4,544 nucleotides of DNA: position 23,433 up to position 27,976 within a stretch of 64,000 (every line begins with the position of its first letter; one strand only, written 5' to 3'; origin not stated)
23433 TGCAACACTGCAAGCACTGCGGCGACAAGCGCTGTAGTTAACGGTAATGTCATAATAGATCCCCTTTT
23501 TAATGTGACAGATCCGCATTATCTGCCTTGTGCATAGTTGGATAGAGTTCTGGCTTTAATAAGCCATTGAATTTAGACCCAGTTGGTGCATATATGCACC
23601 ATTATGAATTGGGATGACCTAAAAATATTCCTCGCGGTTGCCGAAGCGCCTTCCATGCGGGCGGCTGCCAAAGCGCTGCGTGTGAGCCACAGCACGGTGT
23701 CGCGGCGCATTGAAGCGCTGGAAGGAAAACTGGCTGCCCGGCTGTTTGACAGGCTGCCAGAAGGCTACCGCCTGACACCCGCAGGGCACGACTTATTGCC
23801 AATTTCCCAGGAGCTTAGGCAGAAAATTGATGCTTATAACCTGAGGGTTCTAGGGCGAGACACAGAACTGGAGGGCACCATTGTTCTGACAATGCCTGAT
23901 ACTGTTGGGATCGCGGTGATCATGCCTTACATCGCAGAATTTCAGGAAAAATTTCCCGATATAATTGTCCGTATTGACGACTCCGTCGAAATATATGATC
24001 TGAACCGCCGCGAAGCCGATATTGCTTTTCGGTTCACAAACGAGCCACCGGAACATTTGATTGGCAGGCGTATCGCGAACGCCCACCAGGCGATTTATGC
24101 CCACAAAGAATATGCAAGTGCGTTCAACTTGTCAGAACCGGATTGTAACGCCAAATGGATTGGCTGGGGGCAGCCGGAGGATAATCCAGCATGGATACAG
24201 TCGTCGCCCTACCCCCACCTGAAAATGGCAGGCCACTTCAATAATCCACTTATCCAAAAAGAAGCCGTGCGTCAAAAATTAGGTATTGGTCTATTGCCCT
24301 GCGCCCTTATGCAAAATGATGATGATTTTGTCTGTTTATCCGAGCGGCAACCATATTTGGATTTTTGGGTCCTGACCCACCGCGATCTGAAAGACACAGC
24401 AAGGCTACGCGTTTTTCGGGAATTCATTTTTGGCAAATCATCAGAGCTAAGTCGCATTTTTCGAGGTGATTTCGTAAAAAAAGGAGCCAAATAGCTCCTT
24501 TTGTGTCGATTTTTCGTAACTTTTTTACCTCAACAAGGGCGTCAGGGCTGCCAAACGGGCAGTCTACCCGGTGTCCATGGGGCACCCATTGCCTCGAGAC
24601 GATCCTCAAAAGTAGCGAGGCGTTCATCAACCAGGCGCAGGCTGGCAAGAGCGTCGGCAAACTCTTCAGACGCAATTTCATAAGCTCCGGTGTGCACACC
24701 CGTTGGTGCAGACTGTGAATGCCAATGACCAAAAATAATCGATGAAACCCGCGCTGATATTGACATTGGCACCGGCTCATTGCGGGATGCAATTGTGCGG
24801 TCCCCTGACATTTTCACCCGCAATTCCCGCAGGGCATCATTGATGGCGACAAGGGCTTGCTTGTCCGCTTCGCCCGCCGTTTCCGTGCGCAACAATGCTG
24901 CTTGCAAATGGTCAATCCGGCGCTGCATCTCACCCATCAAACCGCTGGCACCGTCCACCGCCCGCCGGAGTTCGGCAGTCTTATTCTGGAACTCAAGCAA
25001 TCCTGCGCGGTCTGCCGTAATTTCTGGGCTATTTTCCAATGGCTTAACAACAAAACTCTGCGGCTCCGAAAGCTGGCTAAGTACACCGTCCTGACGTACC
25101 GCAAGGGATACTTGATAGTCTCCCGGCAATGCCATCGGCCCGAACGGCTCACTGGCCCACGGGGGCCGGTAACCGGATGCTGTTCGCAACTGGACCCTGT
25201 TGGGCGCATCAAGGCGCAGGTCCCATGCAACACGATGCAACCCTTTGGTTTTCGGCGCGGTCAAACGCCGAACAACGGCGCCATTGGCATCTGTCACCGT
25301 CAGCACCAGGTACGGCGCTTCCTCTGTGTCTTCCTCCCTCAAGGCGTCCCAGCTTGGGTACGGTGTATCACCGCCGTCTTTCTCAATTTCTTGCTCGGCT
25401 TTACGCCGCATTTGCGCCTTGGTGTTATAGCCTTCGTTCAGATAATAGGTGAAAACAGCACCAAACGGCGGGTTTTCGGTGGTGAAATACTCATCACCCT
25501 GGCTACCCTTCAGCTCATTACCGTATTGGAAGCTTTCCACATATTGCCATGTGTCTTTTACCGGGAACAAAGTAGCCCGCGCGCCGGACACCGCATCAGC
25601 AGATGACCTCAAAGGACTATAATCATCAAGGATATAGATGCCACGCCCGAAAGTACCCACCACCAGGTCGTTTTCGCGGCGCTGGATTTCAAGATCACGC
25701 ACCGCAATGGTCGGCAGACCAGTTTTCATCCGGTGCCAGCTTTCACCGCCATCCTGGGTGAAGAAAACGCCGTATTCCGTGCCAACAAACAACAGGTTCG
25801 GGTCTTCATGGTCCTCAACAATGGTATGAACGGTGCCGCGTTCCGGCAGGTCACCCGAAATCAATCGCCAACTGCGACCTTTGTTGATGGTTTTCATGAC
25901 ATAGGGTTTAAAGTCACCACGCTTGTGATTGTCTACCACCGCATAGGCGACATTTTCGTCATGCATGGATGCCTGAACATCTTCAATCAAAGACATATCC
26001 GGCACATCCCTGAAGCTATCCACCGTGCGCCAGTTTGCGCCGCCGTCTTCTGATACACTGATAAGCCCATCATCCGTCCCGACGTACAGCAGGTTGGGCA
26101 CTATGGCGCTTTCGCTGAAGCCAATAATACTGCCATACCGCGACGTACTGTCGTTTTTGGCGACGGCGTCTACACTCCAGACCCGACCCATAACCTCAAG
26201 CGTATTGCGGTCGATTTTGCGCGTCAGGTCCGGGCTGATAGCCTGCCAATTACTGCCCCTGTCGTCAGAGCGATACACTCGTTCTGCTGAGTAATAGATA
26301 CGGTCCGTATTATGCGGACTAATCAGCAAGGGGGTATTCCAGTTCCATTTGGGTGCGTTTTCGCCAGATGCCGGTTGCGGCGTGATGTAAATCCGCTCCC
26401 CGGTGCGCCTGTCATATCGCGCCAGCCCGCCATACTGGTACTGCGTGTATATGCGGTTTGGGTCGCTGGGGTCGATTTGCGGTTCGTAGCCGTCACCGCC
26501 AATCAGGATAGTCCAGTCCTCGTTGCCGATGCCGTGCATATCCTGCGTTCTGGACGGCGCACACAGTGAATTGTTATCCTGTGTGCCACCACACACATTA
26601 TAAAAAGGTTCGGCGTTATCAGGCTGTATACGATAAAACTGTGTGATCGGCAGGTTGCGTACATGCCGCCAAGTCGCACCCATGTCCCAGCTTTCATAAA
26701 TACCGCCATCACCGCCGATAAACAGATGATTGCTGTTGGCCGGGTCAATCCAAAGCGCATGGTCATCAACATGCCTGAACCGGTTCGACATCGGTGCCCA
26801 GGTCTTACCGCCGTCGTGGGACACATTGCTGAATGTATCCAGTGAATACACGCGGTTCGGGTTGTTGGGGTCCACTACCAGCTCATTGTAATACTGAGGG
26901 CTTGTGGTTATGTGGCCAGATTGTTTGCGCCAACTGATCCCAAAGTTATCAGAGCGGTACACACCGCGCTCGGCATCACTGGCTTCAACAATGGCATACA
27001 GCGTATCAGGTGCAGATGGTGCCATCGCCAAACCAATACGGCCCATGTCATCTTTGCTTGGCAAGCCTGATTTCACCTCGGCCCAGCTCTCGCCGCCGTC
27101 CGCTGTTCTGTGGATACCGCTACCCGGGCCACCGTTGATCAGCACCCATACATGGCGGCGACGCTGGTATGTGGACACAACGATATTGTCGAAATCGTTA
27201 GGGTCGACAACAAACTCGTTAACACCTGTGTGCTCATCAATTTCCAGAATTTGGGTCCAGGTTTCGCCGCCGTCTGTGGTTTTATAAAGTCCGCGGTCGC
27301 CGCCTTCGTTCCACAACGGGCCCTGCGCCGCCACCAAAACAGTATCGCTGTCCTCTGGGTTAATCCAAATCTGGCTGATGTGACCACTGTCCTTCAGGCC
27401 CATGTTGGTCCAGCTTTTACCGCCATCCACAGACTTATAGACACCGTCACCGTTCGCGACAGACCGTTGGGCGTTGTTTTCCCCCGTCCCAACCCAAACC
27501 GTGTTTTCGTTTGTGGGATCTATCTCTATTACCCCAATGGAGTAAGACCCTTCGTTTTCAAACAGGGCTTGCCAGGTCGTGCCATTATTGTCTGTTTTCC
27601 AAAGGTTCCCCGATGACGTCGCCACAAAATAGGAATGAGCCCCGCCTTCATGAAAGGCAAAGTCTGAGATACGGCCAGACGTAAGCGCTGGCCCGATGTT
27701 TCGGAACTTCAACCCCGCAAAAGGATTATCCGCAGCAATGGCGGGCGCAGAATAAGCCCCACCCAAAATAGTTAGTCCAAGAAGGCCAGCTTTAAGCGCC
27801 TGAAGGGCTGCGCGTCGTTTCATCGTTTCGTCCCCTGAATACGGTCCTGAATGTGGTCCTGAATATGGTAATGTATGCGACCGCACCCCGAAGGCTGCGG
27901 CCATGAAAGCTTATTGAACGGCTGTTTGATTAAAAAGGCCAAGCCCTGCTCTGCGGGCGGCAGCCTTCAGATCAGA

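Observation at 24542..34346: Three tandem, deeply diverged ~1050-1090 aa VPS10/BNR propeller proteins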

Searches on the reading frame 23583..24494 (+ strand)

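Call 10: search_protein_families(library=pfam, proteins=[window:23583-24494:+], max_evalue=0.001)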
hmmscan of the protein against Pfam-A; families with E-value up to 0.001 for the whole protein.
window:23583-24494:+ (303 aa): 4 families
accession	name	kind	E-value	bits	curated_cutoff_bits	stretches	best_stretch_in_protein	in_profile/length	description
PF03466.25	LysR_substrate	-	1.7e-19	70.5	28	1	95-282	3-204/209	LysR substrate binding domain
PF00126.33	HTH_1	-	4.7e-19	68.5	26.6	1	10-69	1-60/60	Bacterial regulatory helix-turn-helix protein, lysR family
PF18024.7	HTH_50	-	0.00065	19.8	27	0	18-43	19-44/50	Helix-turn-helix domain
PF25213.1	HVO_A0261_N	-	0.00072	19.8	35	0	17-83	18-82/86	HVO_A0261 N-terminal domain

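Call 68: search_protein_families(library=ncbifam, proteins=[window:23583-24494:+], max_evalue=0.00001)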
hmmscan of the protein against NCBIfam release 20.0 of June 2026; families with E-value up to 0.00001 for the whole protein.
window:23583-24494:+ (303 aa): 41 families (the best 25 are shown)
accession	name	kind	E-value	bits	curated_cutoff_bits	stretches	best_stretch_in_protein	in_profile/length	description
NF040888.1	trans_reg_YafC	equivalog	2.4e-23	82.4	470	1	9-181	4-176/293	DNA-binding transcriptional regulator YafC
NF008352.0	PRK11139.1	subfamily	1.6e-21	76.7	288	1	12-289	10-295/305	transcriptional regulator GcvA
NF007491.0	PRK10086.1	equivalog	2.1e-21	76.1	316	1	12-186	21-193/313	DNA-binding transcriptional regulator DsdC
NF040786.1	LysR_Sec_metab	equivalog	1.3e-18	67.1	250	1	8-155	1-151/298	selenium metabolism-associated LysR family transcriptional regulator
TIGR03418.1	chol_sulf_TF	equivalog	7e-17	61.4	324.8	1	11-154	4-145/291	choline sulfate utilization transcriptional regulator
NF008416.0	PRK11242.1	equivalog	1.4e-16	60.7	277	1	12-153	5-149/300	transcriptional regulator CynR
NF047520.1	trans_act_CidR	equivalog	4.2e-16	59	415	1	8-131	1-124/292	cidABC operon transcriptional activator CidR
TIGR03339.1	phn_lysR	subfamily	4.5e-16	58.9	341.1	1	12-177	1-166/279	aminoethylphosphonate catabolism associated LysR family transcriptional regulator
NF008722.0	PRK11716.1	equivalog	9.7e-16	57.6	246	1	8-151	1-147/293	HTH-type transcriptional activator IlvY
NF053705.1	TransRegGltCGpos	equivalog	4.9e-15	55.5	350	1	8-149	1-145/300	glutamate biosynthesis transcriptional regulator GltC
NF007315.1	PRK09801.1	equivalog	9.3e-15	54.4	398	1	11-178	9-176/301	L-tartrate utilization transcriptional activator TtdR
TIGR02036.1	dsdC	equivalog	4.9e-14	52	352.4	1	13-186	13-184/302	DNA-binding transcriptional regulator DsdC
NF041130.1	PenR_Burk_TF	exception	2.1e-13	50.1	625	1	11-248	11-247/292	beta-lactamase transcriptional regulator PenR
NF047711.1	PutUtilRegPtrR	equivalog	4.8e-13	48.8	400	1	8-131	1-122/283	putrescine utilization regulator PtrR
NF007307.0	PRK09791.1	equivalog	4.9e-13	48.9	336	1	10-133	7-130/302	LysR family transcriptional regulator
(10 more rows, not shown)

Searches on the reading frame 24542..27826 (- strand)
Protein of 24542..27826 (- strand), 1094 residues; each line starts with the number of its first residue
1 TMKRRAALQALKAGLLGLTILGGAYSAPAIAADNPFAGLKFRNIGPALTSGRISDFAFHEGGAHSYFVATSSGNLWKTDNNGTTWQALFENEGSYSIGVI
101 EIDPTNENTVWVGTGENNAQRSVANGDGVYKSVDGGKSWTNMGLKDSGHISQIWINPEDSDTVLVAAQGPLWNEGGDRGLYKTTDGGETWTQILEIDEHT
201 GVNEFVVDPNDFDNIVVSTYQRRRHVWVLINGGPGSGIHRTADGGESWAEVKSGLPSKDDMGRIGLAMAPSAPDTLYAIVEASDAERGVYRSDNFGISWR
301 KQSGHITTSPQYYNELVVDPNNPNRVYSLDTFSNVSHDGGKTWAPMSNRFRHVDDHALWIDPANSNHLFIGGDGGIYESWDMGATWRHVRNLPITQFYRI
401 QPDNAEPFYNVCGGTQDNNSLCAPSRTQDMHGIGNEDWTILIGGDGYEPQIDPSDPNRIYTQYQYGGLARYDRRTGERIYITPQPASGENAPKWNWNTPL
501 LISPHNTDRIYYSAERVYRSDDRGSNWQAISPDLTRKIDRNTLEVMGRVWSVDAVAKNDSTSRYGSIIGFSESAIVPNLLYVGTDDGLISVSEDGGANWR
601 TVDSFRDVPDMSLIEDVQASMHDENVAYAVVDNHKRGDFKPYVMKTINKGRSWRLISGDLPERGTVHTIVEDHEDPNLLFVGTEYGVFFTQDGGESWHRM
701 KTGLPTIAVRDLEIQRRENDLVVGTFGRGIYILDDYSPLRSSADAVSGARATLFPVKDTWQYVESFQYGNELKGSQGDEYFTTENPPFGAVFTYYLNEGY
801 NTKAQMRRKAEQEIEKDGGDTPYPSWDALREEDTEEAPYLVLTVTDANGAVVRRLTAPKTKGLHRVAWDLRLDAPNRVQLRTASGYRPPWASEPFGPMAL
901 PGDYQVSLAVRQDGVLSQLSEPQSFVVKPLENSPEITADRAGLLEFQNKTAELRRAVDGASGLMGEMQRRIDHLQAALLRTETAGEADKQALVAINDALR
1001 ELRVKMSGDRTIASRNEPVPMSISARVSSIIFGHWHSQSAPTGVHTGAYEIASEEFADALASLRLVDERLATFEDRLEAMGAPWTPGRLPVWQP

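Call 4: search_protein_families(library=pfam, proteins=[window:24542-27826:-], max_evalue=0.01)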
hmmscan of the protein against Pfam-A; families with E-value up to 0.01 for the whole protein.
window:24542-27826:- (1094 aa): 7 families
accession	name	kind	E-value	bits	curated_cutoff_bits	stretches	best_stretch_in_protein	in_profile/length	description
PF15902.12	Sortilin-Vps10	-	1.7e-32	113.3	33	4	129-219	3-87/446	Sortilin, neurotensin receptor 3,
PF02012.26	BNR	-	4.4e-12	44.5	27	0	335-344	2-11/12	BNR/Asp-box repeat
PF15899.11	BNR_6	-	3e-06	27.2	27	0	290-302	2-13/14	BNR-Asp box repeat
PF13859.12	BNR_3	-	0.0002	21.3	27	0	129-159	200-226/308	BNR repeat-like domain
PF14870.12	PSII_BNR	-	0.00032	20.5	27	0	50-130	187-267/303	Photosynthesis system II assembly factor YCF48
PF13860.13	FlgD_ig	-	0.00052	20.4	27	1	834-869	19-55/79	FlgD Ig-like domain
PF24793.1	GINT1_N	-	0.0085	15.6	27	0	346-389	60-103/304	Glucosamine inositolphosphorylceramide transferase 1, N-terminal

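Call 5: search_protein_families(library=ncbifam, proteins=[window:24542-27826:-], max_evalue=0.01)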
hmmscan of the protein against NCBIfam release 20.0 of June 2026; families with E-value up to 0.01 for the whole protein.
window:24542-27826:- (1094 aa): 3 families
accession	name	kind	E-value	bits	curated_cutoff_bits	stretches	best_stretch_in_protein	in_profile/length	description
NF045728.1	glycosyl_F510_1955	equivalog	5.7e-40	137.1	175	4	288-403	73-187/246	F510_1955 family glycosylhydrolase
NF010237.0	PRK13684.1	equivalog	4.3e-07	29.3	326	0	582-722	62-188/334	photosynthesis system II assembly factor Ycf48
NF047818.1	LIC11996_lipo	equivalog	0.00017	20.9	350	0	604-659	305-360/422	LIC11996 family lipoprotein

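Call 59: find_homologous_proteins(query=window:24542-27826:-, region=1-1094)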
Query window:24542-27826:-, residues 1-1094 (1094 aa): 8000 proteins with E <= 0.001 among 8000 candidates; the best 120 are listed.
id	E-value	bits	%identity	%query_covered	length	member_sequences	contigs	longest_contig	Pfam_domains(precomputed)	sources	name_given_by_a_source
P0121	0.0e+0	2440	95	100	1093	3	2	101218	PF02012.27,PF15902.13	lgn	-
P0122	0.0e+0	2285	88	100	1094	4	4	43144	PF15899.12,PF25852.1,PF02012.27,PF15902.13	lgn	-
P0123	0.0e+0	2244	86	100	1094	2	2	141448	PF15899.12,PF25852.1,PF02012.27,PF15902.13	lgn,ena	-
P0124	0.0e+0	2228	86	100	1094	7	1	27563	PF15899.12,PF25852.1,PF14870.13,PF02012.27,PF15902.13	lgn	-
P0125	0.0e+0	2205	85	100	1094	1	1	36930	PF15899.12,PF25852.1,PF14870.13,PF02012.27,PF15902.13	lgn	-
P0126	0.0e+0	2201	84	100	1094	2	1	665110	PF25852.1,PF02012.27,PF15902.13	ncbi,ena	-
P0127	0.0e+0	2104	80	100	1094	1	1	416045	PF15899.12,PF25852.1,PF14870.13,PF02012.27,PF15902.13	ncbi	-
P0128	0.0e+0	2101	81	100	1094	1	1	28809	PF24793.2,PF15899.12,PF25852.1,PF14870.13,PF02012.27,PF15902.13,PF03174.20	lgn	-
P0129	0.0e+0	2045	78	100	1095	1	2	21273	PF25852.1,PF02012.27,PF15902.13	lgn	-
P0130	0.0e+0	1998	77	99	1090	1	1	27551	PF25852.1,PF14870.13,PF02012.27,PF15902.13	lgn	-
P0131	0.0e+0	1992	77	100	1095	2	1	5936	PF25852.1,PF14870.13,PF02012.27,PF15902.13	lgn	-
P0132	0.0e+0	1985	75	100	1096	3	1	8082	PF15899.12,PF25852.1,PF14870.13,PF02012.27,PF15902.13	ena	-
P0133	0.0e+0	1979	76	100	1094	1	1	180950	PF15899.12,PF14870.13,PF02012.27,PF15902.13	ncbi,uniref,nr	ncbi:glycosyl hydrolase [Kordiimonas aquimaris]|uniref:glycosyl hydrolase n=1 Tax=Kordiimonas aquima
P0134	0.0e+0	1972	75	99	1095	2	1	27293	PF14870.13,PF02012.27,PF15902.13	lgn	-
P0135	0.0e+0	1965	75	100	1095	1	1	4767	PF25852.1,PF14870.13,PF02012.27,PF15902.13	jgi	-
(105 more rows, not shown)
